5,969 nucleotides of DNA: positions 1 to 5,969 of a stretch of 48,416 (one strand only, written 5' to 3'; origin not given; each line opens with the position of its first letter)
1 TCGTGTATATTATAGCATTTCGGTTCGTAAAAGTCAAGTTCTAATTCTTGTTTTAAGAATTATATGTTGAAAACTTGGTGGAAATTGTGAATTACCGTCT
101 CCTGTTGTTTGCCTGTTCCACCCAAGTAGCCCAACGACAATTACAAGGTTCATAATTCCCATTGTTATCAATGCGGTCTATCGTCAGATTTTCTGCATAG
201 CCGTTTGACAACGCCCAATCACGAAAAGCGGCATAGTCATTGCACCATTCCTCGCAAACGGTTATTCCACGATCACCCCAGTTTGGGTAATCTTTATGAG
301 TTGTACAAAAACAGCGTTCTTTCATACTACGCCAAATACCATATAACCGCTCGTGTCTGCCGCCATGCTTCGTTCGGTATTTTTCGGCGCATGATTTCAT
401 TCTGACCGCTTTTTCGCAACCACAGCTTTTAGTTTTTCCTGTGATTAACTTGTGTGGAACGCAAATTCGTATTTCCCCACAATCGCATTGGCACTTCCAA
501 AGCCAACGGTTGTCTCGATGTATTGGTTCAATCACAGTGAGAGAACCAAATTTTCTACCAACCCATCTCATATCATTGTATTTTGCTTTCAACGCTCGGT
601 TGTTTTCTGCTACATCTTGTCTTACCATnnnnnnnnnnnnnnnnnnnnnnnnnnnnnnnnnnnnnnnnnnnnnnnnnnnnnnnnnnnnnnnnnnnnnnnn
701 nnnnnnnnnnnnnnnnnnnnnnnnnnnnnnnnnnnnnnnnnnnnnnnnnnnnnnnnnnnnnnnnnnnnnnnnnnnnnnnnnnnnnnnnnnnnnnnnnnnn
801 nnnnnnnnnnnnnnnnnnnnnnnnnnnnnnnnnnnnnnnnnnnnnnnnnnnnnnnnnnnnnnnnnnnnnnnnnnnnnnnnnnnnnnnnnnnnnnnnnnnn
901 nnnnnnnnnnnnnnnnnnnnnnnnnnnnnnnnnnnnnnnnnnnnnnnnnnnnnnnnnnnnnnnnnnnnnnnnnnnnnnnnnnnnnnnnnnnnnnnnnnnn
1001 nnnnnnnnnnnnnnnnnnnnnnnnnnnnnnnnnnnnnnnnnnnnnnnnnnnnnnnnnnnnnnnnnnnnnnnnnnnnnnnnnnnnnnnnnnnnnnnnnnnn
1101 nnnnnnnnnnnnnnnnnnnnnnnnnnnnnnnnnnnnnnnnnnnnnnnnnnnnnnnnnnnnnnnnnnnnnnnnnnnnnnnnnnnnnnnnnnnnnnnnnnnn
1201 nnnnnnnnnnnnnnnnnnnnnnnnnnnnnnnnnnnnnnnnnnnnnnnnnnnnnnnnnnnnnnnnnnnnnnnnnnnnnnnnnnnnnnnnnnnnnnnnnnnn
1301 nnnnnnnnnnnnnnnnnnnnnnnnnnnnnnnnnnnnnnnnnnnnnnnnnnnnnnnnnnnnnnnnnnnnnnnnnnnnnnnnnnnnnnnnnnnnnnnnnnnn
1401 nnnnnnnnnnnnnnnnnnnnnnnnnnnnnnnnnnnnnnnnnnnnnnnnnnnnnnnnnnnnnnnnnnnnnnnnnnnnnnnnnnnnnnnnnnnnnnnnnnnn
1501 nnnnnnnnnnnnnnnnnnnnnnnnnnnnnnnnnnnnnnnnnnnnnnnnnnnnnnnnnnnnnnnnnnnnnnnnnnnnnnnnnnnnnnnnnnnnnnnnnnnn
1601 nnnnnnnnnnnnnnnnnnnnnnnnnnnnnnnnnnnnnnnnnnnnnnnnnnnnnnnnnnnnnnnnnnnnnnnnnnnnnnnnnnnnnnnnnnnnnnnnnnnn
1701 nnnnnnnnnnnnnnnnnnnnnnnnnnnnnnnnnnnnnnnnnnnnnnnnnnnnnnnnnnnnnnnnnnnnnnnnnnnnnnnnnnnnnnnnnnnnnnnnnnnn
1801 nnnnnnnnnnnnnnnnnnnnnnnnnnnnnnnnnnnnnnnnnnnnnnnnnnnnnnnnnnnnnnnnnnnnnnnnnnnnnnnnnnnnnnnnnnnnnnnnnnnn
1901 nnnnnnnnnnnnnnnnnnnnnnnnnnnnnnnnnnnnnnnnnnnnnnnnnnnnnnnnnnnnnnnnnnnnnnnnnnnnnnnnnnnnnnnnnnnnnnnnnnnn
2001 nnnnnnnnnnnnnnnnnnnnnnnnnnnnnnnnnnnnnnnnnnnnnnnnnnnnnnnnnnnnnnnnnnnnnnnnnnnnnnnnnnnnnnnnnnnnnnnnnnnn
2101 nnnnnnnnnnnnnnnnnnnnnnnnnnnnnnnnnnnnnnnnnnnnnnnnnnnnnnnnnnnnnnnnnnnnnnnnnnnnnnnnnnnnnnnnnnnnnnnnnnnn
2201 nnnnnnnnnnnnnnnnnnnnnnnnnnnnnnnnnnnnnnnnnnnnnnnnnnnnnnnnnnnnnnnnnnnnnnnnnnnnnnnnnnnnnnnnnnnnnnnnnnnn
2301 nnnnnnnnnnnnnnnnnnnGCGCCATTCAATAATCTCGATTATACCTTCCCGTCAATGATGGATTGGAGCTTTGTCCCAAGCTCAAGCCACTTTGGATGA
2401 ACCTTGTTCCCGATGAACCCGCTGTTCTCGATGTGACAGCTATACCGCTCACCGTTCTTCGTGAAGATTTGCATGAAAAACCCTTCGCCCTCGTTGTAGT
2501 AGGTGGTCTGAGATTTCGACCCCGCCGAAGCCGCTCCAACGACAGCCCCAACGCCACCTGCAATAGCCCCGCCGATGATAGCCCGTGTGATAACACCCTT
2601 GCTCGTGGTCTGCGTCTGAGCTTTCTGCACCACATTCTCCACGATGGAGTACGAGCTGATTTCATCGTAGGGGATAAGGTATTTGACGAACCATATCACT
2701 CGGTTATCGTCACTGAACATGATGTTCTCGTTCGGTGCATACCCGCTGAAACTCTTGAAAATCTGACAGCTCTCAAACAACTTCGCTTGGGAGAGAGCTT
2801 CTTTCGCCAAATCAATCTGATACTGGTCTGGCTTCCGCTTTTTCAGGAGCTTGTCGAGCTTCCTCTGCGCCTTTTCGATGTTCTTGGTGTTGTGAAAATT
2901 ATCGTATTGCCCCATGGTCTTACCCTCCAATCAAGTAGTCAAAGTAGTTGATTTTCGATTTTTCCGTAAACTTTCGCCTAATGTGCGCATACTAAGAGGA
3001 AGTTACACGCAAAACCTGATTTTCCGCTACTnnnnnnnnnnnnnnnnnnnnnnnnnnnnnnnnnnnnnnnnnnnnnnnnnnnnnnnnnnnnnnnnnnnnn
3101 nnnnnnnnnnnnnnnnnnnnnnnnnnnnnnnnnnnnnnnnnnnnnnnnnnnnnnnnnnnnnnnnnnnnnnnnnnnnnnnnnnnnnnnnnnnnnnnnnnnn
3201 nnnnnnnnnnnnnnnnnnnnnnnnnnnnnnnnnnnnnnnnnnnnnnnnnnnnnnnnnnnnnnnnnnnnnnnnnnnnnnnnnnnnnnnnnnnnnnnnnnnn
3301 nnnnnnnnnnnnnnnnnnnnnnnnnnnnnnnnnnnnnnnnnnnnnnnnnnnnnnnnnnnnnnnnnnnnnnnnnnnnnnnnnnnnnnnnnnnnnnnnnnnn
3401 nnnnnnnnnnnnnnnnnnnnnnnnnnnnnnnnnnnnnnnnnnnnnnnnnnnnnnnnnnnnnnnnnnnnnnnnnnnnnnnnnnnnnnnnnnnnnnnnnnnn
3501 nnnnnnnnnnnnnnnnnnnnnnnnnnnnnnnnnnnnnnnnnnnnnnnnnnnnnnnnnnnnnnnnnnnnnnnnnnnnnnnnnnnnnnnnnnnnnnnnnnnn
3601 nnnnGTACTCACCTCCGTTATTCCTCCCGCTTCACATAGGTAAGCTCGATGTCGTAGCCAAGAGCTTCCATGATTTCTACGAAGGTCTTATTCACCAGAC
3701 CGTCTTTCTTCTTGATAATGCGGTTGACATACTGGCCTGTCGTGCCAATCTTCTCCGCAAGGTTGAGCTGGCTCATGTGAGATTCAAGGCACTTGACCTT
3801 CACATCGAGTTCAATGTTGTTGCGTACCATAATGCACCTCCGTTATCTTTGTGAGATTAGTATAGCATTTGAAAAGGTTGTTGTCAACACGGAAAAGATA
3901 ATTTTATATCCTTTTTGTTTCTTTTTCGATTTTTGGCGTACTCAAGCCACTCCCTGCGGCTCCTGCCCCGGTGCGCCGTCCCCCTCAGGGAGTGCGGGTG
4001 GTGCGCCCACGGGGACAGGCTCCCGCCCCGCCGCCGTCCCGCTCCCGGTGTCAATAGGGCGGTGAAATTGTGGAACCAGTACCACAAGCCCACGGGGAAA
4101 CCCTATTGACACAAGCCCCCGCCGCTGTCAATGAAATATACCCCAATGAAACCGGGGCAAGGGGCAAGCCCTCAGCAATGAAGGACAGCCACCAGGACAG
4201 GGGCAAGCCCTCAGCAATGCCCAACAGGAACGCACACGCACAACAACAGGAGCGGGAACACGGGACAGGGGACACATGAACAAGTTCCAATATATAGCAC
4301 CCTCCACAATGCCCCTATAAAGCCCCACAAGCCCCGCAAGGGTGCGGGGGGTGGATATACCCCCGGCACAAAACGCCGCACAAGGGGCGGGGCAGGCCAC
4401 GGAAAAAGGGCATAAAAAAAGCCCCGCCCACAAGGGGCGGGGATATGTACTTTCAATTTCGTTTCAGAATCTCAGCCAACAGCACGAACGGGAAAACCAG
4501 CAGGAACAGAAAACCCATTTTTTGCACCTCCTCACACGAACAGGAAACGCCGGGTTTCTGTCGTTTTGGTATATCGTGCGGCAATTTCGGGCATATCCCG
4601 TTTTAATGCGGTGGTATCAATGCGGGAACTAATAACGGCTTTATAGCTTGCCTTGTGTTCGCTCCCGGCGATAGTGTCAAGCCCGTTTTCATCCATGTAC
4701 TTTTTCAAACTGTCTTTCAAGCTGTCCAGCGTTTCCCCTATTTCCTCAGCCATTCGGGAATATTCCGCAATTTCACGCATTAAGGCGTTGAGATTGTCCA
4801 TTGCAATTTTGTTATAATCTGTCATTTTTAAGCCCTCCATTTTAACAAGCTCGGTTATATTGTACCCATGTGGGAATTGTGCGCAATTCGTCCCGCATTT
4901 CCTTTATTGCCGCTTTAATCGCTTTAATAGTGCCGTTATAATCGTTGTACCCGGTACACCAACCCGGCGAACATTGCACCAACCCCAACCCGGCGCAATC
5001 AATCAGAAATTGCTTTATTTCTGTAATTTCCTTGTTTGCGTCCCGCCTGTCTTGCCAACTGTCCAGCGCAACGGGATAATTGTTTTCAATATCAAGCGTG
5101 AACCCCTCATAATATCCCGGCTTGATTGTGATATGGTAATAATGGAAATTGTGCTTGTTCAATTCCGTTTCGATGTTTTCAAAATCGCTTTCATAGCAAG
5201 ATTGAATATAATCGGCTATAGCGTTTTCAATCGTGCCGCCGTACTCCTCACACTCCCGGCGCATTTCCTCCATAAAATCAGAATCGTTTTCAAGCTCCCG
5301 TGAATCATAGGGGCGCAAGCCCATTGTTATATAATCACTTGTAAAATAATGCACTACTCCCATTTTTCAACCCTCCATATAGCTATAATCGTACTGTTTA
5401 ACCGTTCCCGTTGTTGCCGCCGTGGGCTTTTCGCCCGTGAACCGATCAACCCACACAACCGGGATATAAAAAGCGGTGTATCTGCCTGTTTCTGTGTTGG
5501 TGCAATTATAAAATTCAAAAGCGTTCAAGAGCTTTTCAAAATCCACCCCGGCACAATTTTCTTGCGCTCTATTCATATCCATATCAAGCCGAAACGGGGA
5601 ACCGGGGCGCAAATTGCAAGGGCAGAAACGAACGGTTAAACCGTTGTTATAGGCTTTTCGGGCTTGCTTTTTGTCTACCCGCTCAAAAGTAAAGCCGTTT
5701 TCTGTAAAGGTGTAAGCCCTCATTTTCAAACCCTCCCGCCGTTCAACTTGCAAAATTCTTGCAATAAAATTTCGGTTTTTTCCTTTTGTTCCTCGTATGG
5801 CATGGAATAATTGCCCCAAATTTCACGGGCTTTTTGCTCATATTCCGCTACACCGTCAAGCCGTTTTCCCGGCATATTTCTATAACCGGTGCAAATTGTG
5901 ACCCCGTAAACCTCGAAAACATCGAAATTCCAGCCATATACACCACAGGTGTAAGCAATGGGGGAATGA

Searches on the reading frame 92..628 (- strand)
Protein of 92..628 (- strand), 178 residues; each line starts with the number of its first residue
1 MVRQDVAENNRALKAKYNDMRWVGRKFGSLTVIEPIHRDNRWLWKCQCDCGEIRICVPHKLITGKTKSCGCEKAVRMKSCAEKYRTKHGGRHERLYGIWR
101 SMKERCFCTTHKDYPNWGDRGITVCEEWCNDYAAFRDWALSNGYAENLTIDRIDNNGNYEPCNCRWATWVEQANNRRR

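Call 13: search_protein_families(library=phrogs, proteins=[window:92-628:-], max_evalue=0.001)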
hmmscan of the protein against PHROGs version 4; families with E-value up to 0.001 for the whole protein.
window:92-628:- (178 aa): 6 families
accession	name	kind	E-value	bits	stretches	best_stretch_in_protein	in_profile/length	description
phrog_374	-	DNA, RNA and nucleotide metabolism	1.1e-60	207.1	1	15-178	192-354/617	HNH endonuclease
phrog_3377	-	DNA, RNA and nucleotide metabolism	3.9e-38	132.3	1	85-178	4-96/196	HNH endonuclease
phrog_8790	-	DNA, RNA and nucleotide metabolism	3.7e-28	100.1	1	81-178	11-105/241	restriction endonuclease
phrog_2081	-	DNA, RNA and nucleotide metabolism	3.6e-23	83.4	1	49-177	56-196/433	HNH endonuclease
phrog_953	-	DNA, RNA and nucleotide metabolism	2e-14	54.8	1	84-168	213-297/420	HNH endonuclease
phrog_22195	-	unknown function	1.4e-05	25.9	1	21-121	9-106/148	-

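Call 14: search_protein_families(library=pfam, proteins=[window:92-628:-], max_evalue=0.001)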
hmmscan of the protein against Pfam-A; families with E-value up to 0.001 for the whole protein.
window:92-628:- (178 aa): 0 families

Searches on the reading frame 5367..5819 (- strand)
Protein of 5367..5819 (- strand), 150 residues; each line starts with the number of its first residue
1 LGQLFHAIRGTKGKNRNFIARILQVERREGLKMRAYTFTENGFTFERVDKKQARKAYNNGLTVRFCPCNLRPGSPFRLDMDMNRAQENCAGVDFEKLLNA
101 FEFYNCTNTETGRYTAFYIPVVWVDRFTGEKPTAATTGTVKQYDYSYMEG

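Call 41: search_protein_families(library=phrogs, proteins=[window:5367-5819:-], max_evalue=0.001)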
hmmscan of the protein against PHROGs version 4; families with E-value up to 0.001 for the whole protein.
window:5367-5819:- (150 aa): 0 families

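Call 66: search_protein_families(library=pfam, proteins=[window:5367-5819:-], max_evalue=0.05)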
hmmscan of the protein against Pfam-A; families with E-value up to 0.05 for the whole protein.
window:5367-5819:- (150 aa): 0 families

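Call 72: search_solved_structures(query=window:5367-5819:-, max_evalue=1)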
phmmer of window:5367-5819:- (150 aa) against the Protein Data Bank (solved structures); distinct sequences matched with E-value up to 1: 1.
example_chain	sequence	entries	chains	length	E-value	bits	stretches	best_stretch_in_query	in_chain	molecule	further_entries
6zmv_A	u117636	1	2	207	0.43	13.9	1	75-141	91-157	muramidase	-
